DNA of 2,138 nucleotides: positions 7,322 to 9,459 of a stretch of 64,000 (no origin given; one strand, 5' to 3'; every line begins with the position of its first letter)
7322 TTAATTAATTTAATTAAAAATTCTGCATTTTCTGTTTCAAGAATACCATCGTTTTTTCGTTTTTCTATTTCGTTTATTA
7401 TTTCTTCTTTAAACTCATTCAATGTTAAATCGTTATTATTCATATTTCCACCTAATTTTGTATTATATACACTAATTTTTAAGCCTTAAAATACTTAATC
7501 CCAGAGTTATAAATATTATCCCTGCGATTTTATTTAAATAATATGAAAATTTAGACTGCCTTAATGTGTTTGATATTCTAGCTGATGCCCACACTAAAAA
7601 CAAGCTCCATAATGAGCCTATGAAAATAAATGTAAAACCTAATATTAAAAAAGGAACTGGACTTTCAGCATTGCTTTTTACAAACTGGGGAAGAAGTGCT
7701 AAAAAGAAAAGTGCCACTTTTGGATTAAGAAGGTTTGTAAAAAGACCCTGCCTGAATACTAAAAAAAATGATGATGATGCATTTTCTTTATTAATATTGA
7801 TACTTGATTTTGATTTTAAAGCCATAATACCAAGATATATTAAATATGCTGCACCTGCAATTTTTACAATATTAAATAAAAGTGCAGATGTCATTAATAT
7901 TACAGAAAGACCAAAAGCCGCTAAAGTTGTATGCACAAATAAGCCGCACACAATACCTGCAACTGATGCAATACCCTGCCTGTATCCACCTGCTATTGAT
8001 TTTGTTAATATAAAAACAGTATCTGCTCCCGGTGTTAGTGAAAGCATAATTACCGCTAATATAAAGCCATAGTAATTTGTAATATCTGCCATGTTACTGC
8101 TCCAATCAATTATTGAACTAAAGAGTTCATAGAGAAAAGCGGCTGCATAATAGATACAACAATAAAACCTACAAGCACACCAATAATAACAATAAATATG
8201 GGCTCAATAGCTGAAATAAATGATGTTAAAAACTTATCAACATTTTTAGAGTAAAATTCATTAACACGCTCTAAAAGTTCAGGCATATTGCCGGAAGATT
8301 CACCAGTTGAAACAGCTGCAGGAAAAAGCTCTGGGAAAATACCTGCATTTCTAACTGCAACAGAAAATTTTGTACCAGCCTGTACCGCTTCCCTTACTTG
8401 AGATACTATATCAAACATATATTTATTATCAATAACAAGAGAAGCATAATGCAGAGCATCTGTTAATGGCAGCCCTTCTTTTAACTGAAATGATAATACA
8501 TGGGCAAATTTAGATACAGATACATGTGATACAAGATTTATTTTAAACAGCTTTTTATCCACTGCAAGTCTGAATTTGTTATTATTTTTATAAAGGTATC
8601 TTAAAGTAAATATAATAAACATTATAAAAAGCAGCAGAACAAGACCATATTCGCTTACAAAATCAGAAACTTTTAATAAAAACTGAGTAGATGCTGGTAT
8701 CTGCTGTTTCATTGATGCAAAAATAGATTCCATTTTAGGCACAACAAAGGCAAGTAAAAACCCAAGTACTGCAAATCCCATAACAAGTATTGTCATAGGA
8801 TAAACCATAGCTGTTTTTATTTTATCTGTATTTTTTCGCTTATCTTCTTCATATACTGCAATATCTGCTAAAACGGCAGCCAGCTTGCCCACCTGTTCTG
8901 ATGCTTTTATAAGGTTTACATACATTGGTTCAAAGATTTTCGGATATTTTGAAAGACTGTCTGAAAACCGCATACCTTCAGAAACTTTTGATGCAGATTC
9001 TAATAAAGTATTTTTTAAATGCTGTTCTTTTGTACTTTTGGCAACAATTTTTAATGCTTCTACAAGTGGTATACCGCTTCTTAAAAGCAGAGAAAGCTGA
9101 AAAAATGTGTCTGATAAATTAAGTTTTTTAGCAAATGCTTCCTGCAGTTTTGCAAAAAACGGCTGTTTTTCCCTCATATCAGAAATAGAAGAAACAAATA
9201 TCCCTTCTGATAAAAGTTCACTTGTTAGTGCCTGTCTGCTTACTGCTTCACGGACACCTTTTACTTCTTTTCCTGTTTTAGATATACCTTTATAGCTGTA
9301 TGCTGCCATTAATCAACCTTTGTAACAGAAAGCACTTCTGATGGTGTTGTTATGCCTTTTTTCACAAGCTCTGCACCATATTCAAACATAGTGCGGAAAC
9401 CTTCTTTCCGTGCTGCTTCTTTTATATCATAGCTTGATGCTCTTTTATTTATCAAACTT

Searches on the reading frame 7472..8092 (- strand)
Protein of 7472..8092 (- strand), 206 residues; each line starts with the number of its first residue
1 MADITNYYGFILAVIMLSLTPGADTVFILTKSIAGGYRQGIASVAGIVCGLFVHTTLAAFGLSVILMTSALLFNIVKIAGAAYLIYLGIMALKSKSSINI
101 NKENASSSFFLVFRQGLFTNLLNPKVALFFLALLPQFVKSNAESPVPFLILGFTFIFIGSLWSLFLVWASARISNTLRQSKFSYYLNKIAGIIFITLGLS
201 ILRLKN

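Call 9: search_protein_families(library=pfam, proteins=[window:7472-8092:-])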
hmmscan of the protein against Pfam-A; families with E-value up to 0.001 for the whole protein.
window:7472-8092:- (206 aa): 2 families
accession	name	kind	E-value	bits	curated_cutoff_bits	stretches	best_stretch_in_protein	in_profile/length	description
PF01810.24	LysE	-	1.8e-40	138.9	25.6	1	16-203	2-191/193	LysE type translocator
PF03741.22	TerC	-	0.00063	20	27.8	1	27-115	19-105/178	Integral membrane protein TerC family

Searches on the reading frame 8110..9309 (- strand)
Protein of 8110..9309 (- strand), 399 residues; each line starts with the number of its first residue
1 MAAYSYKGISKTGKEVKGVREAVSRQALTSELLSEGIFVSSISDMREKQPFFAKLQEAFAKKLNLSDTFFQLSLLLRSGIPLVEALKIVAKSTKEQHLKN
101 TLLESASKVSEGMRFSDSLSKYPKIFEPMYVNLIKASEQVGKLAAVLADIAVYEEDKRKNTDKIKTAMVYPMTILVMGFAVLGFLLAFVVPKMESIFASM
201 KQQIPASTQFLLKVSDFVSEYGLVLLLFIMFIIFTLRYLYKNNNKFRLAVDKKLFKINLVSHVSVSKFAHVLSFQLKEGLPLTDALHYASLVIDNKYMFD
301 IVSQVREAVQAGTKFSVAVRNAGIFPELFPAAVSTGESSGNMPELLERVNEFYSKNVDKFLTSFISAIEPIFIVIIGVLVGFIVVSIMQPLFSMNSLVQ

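Call 9: search_protein_families(library=pfam, proteins=[window:8110-9309:-])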
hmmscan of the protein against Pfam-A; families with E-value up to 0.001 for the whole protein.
window:8110-9309:- (399 aa): 1 family
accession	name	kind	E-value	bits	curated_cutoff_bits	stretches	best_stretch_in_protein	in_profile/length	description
PF00482.28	T2SSF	-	1.1e-52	177.7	25.2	2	71-191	4-125/125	Type II secretion system (T2SS), protein F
